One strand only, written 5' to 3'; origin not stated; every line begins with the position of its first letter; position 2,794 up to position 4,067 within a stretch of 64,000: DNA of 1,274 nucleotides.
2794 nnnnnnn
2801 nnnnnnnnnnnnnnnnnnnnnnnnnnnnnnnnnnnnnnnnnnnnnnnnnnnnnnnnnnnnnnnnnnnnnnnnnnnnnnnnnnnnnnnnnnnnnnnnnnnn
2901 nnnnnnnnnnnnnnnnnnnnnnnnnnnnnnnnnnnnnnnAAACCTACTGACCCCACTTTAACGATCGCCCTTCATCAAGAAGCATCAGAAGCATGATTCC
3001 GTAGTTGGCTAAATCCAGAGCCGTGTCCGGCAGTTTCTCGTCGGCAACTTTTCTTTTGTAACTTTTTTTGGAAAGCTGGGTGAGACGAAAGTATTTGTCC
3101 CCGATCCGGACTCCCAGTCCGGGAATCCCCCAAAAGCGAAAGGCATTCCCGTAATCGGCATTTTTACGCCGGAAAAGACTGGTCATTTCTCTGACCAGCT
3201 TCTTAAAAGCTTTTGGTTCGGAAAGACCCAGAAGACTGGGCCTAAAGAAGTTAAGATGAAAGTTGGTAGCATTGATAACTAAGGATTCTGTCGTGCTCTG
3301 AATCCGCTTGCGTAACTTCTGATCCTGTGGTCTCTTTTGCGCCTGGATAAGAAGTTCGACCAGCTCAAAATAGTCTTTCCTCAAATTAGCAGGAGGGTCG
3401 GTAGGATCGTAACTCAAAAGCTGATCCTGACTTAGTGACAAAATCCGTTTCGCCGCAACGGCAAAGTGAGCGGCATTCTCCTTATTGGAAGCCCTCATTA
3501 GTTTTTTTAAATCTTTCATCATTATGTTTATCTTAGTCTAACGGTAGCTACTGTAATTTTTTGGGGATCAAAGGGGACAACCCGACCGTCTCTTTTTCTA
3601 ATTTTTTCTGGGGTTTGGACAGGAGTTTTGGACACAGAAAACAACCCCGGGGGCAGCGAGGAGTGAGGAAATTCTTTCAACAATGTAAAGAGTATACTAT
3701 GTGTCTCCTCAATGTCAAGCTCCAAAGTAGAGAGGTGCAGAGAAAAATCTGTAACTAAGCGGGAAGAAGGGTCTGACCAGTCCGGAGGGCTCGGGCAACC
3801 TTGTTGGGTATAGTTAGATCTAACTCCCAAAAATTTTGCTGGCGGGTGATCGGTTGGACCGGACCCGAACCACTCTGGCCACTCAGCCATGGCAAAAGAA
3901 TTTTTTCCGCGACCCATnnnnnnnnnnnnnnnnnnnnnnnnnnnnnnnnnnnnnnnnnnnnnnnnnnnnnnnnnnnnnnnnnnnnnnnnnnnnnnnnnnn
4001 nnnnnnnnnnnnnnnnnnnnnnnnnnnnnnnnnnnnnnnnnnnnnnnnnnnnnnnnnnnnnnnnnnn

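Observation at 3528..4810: C5-MTase-fold protein with a degenerate SAM motif I and a possible frameshifted C-terminus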

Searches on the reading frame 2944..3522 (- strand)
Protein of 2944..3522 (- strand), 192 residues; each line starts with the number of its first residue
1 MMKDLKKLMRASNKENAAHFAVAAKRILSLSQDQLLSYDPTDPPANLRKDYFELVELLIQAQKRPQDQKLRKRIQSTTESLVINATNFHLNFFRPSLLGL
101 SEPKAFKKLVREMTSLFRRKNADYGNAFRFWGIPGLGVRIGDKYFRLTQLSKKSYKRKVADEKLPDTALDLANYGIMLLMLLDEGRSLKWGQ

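Call 3: search_protein_families(library=pfam, proteins=[window:2944-3522:-], max_evalue=1)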
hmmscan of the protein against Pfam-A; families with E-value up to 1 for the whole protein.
window:2944-3522:- (192 aa): 3 families
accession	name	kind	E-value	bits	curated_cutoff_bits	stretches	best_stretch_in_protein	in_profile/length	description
PF07659.16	DUF1599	-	2.6e-07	31.3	25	1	120-180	1-59/61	Nucleotide modification associated domain 1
PF18074.6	PriA_C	-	0.12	13.7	26.9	1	10-81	11-83/95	Primosomal protein N C-terminal domain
PF14912.11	THEG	-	0.33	11.8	27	0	16-32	40-56/58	Testicular haploid expressed repeat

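Call 4: search_protein_families(library=ncbifam, proteins=[window:2944-3522:-], max_evalue=1)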
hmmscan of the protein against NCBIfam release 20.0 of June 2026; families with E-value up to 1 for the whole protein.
window:2944-3522:- (192 aa): 0 families

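Call 21: search_protein_families(library=phrogs, proteins=[window:2944-3522:-], max_evalue=0.01)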
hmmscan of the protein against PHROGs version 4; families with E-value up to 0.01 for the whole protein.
window:2944-3522:- (192 aa): 1 family
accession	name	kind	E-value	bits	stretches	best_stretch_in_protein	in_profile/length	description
phrog_1485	-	unknown function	1.6e-19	71.4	1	104-185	20-103/238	-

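Call 85: find_homologous_proteins(query=window:2944-3522:-, max_evalue=0.00001)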
Query window:2944-3522:- (192 aa): 34 proteins with E <= 0.00001 among 115 candidates.
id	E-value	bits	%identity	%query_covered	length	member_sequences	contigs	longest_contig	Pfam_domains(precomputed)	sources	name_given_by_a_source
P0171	1.2e-120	418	100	100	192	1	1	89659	PF07659.17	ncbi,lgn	-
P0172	1.3e-104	365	86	99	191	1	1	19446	PF07659.17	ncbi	-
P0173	6.2e-98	344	80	99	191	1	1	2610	PF07659.17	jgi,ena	-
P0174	2.5e-97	342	83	96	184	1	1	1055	PF07659.17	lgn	-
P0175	1.1e-90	320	76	99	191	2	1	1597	PF07659.17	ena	-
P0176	1.1e-87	310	78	96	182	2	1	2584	PF07659.17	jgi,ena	-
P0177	2.0e-83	296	73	99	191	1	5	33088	PF07659.17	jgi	jgi:hypothetical protein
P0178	2.6e-80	286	70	99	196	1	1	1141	PF07659.17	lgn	-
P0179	3.9e-73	263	63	98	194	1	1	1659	PF07659.17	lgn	-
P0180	2.6e-72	260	62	99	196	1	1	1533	PF07659.17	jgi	-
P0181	2.8e-72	260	63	98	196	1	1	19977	PF07659.17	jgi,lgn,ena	-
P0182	1.5e-71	258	61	99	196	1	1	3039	PF07659.17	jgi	-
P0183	3.7e-71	256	65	97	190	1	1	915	PF07659.17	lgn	-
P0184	6.0e-69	249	61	99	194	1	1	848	PF07659.17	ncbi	-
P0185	6.2e-68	246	61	99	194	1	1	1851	PF07659.17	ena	-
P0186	1.2e-67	245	60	97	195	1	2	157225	PF07659.17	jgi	-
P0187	4.7e-67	243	59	99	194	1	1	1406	PF07659.17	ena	-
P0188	8.8e-67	242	59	99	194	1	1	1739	PF07659.17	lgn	-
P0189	1.5e-66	241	59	99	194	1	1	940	PF07659.17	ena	-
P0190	1.9e-66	241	60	98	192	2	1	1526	PF07659.17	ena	-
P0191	1.1e-65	239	59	98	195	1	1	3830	PF07659.17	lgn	-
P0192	1.2e-65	239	58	99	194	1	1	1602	PF07659.17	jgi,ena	-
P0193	2.9e-64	234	59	99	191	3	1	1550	PF07659.17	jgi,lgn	-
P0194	7.3e-61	223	60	88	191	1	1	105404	PF07659.17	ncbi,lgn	-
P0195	8.6e-60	219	58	99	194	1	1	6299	PF07659.17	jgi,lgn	jgi:hypothetical protein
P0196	5.1e-57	210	56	98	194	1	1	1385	PF07659.17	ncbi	-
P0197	4.9e-55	204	54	98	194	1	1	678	PF07659.17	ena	-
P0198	2.1e-53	199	53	99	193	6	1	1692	PF07659.17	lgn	-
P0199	9.6e-53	196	53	98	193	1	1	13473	PF07659.17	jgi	jgi:hypothetical protein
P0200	5.7e-51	191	49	98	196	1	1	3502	PF07659.17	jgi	jgi:hypothetical protein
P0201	4.1e-36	142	77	45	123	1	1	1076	PF07659.17,PF04961.18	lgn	-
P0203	1.8e-11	62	49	42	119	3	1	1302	PF07659.17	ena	-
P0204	5.1e-10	57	49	41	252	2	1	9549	PF07659.17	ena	-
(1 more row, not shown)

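Call 90: search_protein_families(library=padloc, proteins=[window:2944-3522:-], max_evalue=0.001)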
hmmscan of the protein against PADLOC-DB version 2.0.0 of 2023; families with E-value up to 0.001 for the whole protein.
window:2944-3522:- (192 aa): 0 families

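Call 91: predict_structure(alignment_id=A5)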
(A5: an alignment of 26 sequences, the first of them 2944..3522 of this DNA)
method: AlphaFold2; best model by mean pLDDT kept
length: 192 residues; sequences in the alignment: 26
mean_pLDDT: 85.7   pTM: 0.86
mean pLDDT of the five models: 85.7, 84.9, 83.2, 82.9, 82.5
residues with pLDDT >= 90: 96; 70-90: 67; 50-70: 28; < 50: 1
segments of 3 or more residues with pLDDT < 50: none
pLDDT, mean of each block of 10 residues (from residue 1): 70 88 94 81 92 97 94 98 93 71 84 86 75 93 91 63 72 96 92 80
secondary structure, 60 per line:
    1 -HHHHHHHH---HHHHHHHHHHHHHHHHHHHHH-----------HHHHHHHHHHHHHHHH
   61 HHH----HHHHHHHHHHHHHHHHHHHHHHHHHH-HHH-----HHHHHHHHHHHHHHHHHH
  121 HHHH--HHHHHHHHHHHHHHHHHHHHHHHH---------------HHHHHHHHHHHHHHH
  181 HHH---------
elements in order: H2-9 H13-33 H45-63 H68-93 H103-124 H127-150 H166-183

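Call 93: fold_search(model_id=the predicted structure, library=pdb)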
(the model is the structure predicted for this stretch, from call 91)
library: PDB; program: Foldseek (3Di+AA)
matches with E <= 10: 270; with E <= 0.001: 0
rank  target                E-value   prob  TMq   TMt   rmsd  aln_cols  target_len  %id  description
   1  8xeh_B                2.0e-01  0.77  0.29  0.40  15.4       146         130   10  Crystal structure of HEPN-MNT complex (released 2024-12-18)
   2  8xdj_A                2.4e-01  0.75  0.28  0.39  16.5       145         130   15  Crystal structure of AMPylated HEPN toxin (released 2024-12-18)
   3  8xdj_C                2.6e-01  0.75  0.28  0.39  16.4       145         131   15  Crystal structure of AMPylated HEPN toxin (released 2024-12-18)
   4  6duw                  3.3e-01  0.33  0.24  0.24  18.4       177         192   12  Crystal structure of the alpha-N-catenin actin-binding domain H1 mutant (released 2018-12-19)
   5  5l0d_C                3.9e-01  0.44  0.25  0.28  16.6       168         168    8  Human Metavinculin(residues 959-1130) in complex with PIP2 (released 2016-08-31)
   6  5l0f_A                4.3e-01  0.41  0.25  0.27  16.5       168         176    8  Human metavinculin quadruple mutant (residues 959-1134) (released 2016-08-31)
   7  9n0i_A                4.3e-01  0.16  0.17  0.22  14.0       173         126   14  Crystal structure of KABLE double mutant (Lys14Pro, Leu20Trp) (released 2025-08-20)
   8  8ce1_C                4.3e-01  0.14  0.20  0.18  14.1       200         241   11  Cytochrome c maturation complex CcmABCD (released 2023-09-06)
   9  9qwo_D                4.6e-01  0.41  0.25  0.28  16.6       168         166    8  Vinculin tail bound to paxillin LD2 (released 2025-04-23)
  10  5l0g_B                4.6e-01  0.38  0.25  0.27  16.7       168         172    9  Human metavinculin MVt Q971R, R975D, T978R mutant (residues 959-1134) in complex with PIP2 (released 2016-08-31)
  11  9min_I                4.8e-01  0.38  0.22  0.30  14.0       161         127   14  Structure of a designed minibinder to NYESO1-A*02:01 (released 2025-08-06)
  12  8yuf_B                5.3e-01  0.60  0.31  0.41  16.7       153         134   14  Crystal structure of HEPN (Q64A) toxin (released 2025-04-02)
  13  5w93_A                5.3e-01  0.20  0.20  0.25  14.8       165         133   12  p130Cas complex with paxillin LD1 (released 2017-09-06)
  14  8xeh_D                5.5e-01  0.57  0.28  0.40  16.0       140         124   15  Crystal structure of HEPN-MNT complex (released 2024-12-18)
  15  9qwo_B                5.5e-01  0.38  0.25  0.28  16.6       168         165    8  Vinculin tail bound to paxillin LD2 (released 2025-04-23)
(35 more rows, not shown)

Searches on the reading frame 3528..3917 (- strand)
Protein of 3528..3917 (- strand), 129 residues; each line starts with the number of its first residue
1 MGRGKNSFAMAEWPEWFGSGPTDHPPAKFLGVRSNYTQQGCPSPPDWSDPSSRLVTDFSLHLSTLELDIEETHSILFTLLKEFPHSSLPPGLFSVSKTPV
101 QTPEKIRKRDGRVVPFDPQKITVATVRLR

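Call 3: search_protein_families(library=pfam, proteins=[window:3528-3917:-], max_evalue=1)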
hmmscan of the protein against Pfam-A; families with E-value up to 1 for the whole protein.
window:3528-3917:- (129 aa): 1 family
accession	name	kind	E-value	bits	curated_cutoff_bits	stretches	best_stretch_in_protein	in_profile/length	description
PF03477.21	ATP-cone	-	0.00015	22.7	25.8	1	105-124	2-21/88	ATP cone domain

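Call 4: search_protein_families(library=ncbifam, proteins=[window:3528-3917:-], max_evalue=1)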
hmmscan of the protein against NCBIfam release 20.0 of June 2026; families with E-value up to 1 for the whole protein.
window:3528-3917:- (129 aa): 3 families
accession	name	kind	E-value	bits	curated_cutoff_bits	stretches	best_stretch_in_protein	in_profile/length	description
NF006207.0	PRK08332.1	equivalog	0.077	10.1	2400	1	104-126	4-26/1684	vitamin B12-dependent ribonucleotide reductase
NF005544.0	PRK07207.1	equivalog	0.083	10.6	965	1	102-126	32-56/965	ribonucleoside-diphosphate reductase subunit alpha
NF005497.0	PRK07111.1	equivalog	0.17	10.2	764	1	104-125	3-24/746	anaerobic ribonucleoside triphosphate reductase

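Call 21: search_protein_families(library=phrogs, proteins=[window:3528-3917:-], max_evalue=0.01)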
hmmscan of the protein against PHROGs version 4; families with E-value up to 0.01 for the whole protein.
window:3528-3917:- (129 aa): 0 families
